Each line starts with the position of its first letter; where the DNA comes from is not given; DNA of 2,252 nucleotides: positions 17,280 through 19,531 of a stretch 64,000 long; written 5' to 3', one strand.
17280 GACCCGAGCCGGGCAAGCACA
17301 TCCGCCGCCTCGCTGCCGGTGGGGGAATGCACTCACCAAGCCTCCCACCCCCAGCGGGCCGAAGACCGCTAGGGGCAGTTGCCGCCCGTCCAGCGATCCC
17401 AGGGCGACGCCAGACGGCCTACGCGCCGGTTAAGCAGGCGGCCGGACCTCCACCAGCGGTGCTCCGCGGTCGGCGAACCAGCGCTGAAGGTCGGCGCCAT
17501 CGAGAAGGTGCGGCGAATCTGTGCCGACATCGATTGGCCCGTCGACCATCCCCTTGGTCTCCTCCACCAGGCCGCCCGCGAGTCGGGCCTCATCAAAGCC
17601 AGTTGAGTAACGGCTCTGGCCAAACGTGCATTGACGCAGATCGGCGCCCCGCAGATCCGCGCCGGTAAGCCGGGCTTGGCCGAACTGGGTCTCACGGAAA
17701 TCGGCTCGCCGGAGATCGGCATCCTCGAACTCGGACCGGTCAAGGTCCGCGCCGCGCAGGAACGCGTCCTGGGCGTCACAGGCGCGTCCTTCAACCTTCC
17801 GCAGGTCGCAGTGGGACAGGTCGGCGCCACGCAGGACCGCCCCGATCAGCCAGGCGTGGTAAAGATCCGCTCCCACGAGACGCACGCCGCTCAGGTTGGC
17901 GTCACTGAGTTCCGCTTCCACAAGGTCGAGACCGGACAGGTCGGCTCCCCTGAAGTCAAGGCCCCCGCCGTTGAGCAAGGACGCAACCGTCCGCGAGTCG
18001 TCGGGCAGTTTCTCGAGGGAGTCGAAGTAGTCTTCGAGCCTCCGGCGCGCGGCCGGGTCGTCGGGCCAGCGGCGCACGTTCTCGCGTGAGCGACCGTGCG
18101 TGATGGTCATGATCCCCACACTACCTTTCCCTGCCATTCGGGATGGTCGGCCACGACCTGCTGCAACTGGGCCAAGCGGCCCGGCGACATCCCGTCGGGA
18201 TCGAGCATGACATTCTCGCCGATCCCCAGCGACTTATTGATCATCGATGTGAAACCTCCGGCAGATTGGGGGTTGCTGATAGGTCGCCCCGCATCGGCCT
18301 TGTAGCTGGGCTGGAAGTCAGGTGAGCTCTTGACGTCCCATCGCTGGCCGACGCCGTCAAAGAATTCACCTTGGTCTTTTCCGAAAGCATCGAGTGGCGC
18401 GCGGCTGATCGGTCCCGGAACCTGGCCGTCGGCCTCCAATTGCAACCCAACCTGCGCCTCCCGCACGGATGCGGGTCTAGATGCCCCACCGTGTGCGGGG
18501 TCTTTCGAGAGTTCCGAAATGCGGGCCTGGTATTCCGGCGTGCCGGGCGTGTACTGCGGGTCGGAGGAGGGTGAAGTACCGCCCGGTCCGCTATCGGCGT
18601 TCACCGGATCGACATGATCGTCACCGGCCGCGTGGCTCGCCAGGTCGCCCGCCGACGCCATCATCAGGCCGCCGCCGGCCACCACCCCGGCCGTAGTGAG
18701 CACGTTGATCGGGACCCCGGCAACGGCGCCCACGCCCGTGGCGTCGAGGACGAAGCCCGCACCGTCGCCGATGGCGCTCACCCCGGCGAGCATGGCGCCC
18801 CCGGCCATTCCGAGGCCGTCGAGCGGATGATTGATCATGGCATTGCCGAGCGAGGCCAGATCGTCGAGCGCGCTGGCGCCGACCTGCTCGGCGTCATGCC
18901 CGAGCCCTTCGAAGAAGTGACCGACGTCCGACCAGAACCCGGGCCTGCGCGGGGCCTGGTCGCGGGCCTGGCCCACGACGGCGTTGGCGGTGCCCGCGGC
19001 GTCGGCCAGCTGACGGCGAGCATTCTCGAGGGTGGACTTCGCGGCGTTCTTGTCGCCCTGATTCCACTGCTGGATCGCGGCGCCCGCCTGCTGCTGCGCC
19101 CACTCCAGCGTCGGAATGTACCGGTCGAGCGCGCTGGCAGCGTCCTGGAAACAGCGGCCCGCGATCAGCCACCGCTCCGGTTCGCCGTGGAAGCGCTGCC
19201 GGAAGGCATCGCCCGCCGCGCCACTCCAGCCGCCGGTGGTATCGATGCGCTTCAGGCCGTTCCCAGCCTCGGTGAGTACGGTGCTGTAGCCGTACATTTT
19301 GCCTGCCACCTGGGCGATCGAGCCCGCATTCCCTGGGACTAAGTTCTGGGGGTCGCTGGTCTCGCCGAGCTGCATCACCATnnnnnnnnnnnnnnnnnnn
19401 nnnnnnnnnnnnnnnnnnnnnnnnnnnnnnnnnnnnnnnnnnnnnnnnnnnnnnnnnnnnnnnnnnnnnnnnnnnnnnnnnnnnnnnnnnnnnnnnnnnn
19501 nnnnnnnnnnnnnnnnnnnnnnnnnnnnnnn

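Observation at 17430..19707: Translationally coupled T7SS-type toxin cassette with a pentapeptide-repeat (DNA-mimic class) protein in the immunity position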

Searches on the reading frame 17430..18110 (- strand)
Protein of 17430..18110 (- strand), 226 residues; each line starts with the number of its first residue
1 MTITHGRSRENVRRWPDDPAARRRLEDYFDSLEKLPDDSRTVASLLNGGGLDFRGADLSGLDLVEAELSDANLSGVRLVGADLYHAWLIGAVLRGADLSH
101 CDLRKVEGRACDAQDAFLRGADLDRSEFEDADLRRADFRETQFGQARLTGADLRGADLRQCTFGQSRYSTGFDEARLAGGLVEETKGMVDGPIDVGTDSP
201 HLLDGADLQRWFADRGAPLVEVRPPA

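Call 5: search_protein_families(library=pfam, proteins=[window:17430-18110:-], max_evalue=1)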
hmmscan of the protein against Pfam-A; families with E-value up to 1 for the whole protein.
window:17430-18110:- (226 aa): 4 families
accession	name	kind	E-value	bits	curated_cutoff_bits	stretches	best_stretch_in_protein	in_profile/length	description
PF00805.28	Pentapeptide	-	1.7e-36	123.8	20.2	5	126-163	1-38/40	Pentapeptide repeats (8 copies)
PF13599.13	Pentapeptide_4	-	1.4e-17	63.9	38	2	98-166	8-76/78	Pentapeptide repeat region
PF13576.12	Pentapeptide_3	-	1.8e-13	50.9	27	2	123-162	6-48/48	Pentapeptide repeats (9 copies)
PF25296.1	Decapeptide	-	0.02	15.2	45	1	93-157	7-71/74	Decapeptide repeat region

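Call 6: search_protein_families(library=ncbifam, proteins=[window:17430-18110:-], max_evalue=1)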
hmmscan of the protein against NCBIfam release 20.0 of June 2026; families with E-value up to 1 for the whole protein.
window:17430-18110:- (226 aa): 18 families
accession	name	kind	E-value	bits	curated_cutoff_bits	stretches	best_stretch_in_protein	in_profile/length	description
NF052603.1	penta_Alr5209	equivalog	1.4e-19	70.3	125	2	50-110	27-87/113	Alr5209 family pentapeptide repeat protein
NF047416.1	penta_HetL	equivalog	5.8e-18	65.1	260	1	55-179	67-190/218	heterocyst differentiation pentapeptide repeat protein HetL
NF011743.0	PRK15196.1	equivalog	1.1e-13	50.9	354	2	35-126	139-227/350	type III secretion system effector PipB2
NF011744.0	PRK15197.1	equivalog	4.6e-12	45.7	274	1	52-157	165-271/291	SPI-2 type III secretion system effector PipB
NF012152.0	penta_rpt_QnrC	exception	1.3e-10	41.7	500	1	52-159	78-185/221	QnrC family quinolone resistance pentapeptide repeat protein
NF033086.2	penta_rpt_Qnr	equivalog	2e-10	40.8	240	1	52-160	72-180/211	Qnr family pentapeptide repeat protein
NF000421.1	penta_rpt_QnrVC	exception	2.8e-10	40.5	460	1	52-158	78-184/218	QnrVC family quinolone resistance pentapeptide repeat protein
NF012151.0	penta_rpt_QnrAS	exception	2.9e-09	37.3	490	1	52-158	78-184/218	QnrAS family quinolone resistance pentapeptide repeat protein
NF000349.1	mfpA_AE000516.2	equivalog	1.2e-08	35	360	3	47-106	93-152/183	pentapeptide repeat protein MfpA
NF000071.4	penta_rpt_QnrA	exception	1.6e-08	34.6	450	2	96-169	31-100/218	QnrA family quinolone resistance pentapeptide repeat protein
NF000420.1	penta_rpt_QnrB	exception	2.2e-07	31.1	460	1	65-141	118-194/214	QnrB family quinolone resistance pentapeptide repeat protein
NF000056.3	penta_rpt_QnrS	exception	4e-07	29.9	460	1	52-159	78-185/218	QnrS family quinolone resistance pentapeptide repeat protein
NF038182.1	penta_rpt_SmQnr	exception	1.4e-06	28.3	460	1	97-163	131-197/215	SmQnr family pentapeptide repeat protein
NF033375.2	penta_rpt_QnrE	exception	1.8e-06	28.1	480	2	52-122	29-100/214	QnrE family quinolone resistance pentapeptide repeat protein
NF000139.2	penta_rpt_QnrD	exception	3.6e-06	27.1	425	1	52-168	24-141/214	QnrD family quinolone resistance pentapeptide repeat protein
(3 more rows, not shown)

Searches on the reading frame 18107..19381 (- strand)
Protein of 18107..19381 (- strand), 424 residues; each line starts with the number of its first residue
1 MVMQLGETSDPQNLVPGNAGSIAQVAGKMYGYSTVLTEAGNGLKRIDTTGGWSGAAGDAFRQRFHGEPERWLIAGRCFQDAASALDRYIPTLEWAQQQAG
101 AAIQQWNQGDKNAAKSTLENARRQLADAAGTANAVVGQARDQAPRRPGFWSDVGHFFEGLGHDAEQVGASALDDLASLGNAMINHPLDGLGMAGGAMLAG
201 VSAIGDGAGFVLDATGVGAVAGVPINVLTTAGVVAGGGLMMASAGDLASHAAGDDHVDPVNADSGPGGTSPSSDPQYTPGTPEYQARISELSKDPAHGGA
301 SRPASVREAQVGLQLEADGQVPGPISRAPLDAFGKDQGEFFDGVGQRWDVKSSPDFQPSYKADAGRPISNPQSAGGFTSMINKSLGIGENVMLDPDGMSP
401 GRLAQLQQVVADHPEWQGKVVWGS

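Call 5: search_protein_families(library=pfam, proteins=[window:18107-19381:-], max_evalue=1)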
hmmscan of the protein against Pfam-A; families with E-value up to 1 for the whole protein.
window:18107-19381:- (424 aa): 3 families
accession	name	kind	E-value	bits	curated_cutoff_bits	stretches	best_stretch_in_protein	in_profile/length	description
PF21725.3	T7SS_signal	-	4.7e-33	115.5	27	2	3-114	57-167/241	Putative T7SS secretion signal domain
PF10938.13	YfdX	-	0.086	13.3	26.6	1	101-138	7-44/149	YfdX protein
PF10414.14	CysG_dimeriser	-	0.86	9.8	23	0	124-153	4-33/58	Sirohaem synthase dimerisation region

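Call 6: search_protein_families(library=ncbifam, proteins=[window:18107-19381:-], max_evalue=1)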
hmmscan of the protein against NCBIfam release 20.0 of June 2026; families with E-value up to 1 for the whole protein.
window:18107-19381:- (424 aa): 1 family
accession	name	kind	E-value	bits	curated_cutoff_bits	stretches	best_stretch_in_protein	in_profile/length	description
TIGR03930.1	WXG100_ESAT6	subfamily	0.27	11.5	44.85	1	21-64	8-53/90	WXG100 family type VII secretion target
